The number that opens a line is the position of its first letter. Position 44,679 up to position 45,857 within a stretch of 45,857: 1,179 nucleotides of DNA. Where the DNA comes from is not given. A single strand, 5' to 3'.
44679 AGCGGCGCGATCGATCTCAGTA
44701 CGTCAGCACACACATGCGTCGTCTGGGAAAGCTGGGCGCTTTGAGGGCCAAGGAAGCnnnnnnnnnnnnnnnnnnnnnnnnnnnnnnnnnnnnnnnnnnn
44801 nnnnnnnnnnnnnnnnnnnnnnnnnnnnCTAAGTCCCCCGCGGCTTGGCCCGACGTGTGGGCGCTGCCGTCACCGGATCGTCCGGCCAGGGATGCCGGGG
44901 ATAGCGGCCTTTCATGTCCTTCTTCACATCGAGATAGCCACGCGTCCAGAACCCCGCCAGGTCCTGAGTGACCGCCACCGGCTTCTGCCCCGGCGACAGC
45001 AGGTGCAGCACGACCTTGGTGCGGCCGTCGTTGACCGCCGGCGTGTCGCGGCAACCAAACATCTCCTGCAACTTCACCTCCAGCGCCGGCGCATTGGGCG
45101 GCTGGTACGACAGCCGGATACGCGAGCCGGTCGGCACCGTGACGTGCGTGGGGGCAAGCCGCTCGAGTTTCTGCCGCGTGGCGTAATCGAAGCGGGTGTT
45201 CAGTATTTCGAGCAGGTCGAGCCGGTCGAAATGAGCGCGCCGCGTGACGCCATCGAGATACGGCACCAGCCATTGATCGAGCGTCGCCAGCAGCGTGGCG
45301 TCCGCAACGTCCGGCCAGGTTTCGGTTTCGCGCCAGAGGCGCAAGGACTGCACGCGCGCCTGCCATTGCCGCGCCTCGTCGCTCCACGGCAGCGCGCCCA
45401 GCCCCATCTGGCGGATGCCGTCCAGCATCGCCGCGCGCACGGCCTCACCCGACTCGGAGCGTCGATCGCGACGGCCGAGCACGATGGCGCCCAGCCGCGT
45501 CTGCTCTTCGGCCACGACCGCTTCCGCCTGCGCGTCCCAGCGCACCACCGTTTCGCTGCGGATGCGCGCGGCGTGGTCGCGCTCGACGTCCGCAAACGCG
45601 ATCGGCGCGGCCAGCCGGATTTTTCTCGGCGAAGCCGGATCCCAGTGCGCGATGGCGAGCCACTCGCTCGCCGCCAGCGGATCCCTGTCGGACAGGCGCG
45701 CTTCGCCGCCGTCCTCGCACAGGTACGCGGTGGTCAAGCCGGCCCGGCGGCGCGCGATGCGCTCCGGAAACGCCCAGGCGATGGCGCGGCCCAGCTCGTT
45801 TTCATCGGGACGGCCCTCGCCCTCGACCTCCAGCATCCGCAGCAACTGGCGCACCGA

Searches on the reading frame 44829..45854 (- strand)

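Call 78: search_protein_families(library=pfam, proteins=[window:44829-45854:-], max_evalue=0.001)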
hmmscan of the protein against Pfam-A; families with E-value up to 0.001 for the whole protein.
window:44829-45854:- (341 aa): 2 families
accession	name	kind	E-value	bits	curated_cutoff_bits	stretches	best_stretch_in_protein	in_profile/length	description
PF08482.15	HrpB_C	-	2.5e-52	177.1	25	1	195-327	1-133/133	ATP-dependent helicase C-terminal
PF24473.1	CON_HrpB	-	1.1e-09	38.4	27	1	97-129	1-33/35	ATP-dependent RNA helicase HrpB, connector region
